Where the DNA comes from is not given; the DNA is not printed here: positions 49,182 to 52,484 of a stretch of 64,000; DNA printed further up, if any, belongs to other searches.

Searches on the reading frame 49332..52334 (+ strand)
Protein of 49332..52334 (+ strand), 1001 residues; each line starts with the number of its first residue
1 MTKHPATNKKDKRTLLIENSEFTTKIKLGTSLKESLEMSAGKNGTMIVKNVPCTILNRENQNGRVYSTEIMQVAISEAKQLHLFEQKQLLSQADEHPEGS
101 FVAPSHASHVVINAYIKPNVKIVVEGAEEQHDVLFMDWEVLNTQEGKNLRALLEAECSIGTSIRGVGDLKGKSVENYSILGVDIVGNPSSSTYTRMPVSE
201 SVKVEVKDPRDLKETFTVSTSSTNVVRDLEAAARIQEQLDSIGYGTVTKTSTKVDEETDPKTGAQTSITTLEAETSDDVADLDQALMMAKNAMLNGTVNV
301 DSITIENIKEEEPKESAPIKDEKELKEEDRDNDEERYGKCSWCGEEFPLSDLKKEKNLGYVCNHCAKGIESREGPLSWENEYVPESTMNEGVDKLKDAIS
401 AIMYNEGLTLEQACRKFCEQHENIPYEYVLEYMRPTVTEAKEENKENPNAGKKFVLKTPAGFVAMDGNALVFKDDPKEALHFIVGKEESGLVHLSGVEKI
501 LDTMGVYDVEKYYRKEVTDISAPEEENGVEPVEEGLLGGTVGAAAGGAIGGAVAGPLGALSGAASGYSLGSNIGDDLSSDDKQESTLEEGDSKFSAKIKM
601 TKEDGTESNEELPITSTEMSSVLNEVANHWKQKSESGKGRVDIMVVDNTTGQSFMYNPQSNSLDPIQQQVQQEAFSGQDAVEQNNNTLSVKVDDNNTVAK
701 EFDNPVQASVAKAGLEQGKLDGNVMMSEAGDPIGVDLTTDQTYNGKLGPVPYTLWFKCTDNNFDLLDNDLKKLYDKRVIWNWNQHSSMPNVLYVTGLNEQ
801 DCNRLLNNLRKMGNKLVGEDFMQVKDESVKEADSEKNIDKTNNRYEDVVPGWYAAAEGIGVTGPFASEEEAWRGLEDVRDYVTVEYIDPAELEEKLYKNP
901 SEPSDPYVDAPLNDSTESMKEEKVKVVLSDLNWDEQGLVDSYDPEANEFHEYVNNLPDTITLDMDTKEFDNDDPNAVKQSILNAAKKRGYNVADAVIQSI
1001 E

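Call 44: search_protein_families(library=phrogs, proteins=[window:49332-52334:+], max_evalue=0.00001)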
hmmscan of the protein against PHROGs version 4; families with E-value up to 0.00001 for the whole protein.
window:49332-52334:+ (1001 aa): 2 families
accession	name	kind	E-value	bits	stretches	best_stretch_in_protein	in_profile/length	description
phrog_207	-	head and packaging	1.7e-17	64.6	1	9-258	9-235/519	head maturation protease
phrog_1047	-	tail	9.4e-06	24.9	0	535-700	859-960/1251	tail associated lysin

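Call 62: list_cluster_members(proteins=[P0125, window:49332-52334:+, window:62473-63987:-, window:57883-59376:-, window:52435-53151:+, window:53250-53924:+])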
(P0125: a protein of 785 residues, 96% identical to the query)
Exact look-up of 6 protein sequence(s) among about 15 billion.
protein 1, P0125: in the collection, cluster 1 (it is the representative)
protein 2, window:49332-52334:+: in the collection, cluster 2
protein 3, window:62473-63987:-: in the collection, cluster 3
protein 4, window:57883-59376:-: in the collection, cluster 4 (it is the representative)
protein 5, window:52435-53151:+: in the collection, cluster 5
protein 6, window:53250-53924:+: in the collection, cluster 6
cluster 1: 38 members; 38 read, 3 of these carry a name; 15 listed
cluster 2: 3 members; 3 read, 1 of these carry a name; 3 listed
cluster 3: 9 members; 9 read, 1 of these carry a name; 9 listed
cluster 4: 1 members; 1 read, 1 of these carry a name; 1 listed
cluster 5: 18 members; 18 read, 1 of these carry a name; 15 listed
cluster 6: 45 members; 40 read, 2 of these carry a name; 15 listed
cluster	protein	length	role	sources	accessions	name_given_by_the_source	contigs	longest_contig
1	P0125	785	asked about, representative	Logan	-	-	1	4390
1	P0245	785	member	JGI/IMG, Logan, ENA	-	SpoVK/Ycf46/Vps4 family AAA+-type ATPase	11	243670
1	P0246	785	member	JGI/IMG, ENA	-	SpoVK/Ycf46/Vps4 family AAA+-type ATPase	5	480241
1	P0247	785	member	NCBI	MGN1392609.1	MAG: AAA family ATPase [Succinivibrionaceae bacterium]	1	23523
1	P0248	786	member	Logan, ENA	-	-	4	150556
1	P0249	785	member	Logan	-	-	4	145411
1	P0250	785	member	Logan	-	-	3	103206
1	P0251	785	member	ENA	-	-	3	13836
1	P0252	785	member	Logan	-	-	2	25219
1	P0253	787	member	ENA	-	-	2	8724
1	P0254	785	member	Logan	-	-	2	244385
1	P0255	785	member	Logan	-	-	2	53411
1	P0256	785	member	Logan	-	-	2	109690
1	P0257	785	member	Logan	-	-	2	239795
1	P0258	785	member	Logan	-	-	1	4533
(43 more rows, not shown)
